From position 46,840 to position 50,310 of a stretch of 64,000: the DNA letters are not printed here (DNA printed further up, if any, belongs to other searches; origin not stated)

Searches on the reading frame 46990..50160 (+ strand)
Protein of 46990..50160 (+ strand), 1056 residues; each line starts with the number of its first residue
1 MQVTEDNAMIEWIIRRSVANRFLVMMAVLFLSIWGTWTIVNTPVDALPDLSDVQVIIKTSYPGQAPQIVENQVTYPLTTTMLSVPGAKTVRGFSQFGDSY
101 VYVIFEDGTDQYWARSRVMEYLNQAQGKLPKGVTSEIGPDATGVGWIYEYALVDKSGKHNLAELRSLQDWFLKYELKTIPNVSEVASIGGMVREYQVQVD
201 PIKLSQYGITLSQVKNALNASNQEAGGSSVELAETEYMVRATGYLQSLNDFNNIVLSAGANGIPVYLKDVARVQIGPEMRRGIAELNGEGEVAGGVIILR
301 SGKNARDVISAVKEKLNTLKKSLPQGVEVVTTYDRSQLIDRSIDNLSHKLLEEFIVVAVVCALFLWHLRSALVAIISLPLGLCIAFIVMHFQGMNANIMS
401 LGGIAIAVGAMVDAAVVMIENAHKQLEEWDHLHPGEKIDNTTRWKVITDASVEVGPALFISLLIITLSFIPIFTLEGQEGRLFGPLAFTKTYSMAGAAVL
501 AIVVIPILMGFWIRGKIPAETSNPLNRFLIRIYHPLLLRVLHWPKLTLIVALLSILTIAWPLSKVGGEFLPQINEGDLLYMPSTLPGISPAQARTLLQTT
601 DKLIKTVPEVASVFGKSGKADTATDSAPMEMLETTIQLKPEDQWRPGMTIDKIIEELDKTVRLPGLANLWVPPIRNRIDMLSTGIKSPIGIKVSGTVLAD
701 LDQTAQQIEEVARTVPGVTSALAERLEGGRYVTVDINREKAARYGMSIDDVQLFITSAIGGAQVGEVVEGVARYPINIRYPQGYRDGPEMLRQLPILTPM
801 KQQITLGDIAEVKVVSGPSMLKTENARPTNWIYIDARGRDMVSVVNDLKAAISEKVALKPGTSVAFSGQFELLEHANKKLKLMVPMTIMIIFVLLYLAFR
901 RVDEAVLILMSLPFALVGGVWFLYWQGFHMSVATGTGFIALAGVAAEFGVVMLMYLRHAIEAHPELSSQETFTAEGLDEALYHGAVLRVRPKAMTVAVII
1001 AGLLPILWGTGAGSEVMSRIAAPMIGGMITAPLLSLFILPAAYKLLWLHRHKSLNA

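Call 8: search_protein_families(library=ncbifam, proteins=[window:46990-50160:+], max_evalue=0.00001)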
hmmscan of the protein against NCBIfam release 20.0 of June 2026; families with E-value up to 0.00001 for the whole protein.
window:46990-50160:+ (1056 aa): 12 families
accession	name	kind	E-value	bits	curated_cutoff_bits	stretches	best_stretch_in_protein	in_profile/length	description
TIGR00914.1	2A0601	subfamily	0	1602.6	701.45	1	9-1053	1-1042/1051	CusA/CzcA family heavy metal efflux RND transporter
NF033617.1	RND_permease_2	subfamily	2.3e-135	452.9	1250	1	11-1046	2-1007/1009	multidrug efflux RND transporter permease subunit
NF000282.2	RND_permease_1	subfamily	1.3e-112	377.6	1250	1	25-1045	13-1026/1029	multidrug efflux RND transporter permease subunit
TIGR00915.1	2A0602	subfamily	8.9e-102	341.7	940.35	1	12-1044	4-1026/1050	efflux RND transporter permease subunit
NF007905.0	PRK10614.1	equivalog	1.5e-73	248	1774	1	13-1046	7-1008/1025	multidrug efflux RND transporter permease subunit MdtC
NF007133.0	PRK09579.1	equivalog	1.3e-72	244.8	1763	1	11-1047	5-1003/1017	multidrug efflux RND transporter permease subunit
NF007798.0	PRK10503.1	equivalog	2.8e-70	237.1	1584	1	13-1046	16-1022/1040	MdtB/MuxB family multidrug efflux RND transporter permease subunit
NF007131.0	PRK09577.1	equivalog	1.1e-67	228.7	1768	1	25-1043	13-1019/1045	multidrug efflux RND transporter permease subunit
NF007842.1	PRK10555.1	equivalog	8.9e-65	219.1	1854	1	22-1045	11-1025/1036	multidrug efflux RND transporter permease AcrD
NF011706.2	PRK15127.1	equivalog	5.4e-59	200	2150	2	24-614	13-610/1049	multidrug efflux RND transporter permease subunit AcrB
NF000037.1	RND_perm_OqxB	exception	3.1e-58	197.4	2200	2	25-514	16-500/1050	multidrug efflux RND transporter permease subunit OqxB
TIGR00921.1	2A067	subfamily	1e-09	37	351.9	1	838-1052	149-352/733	hydrophobe/amphiphile efflux-3 (HAE3) family transporter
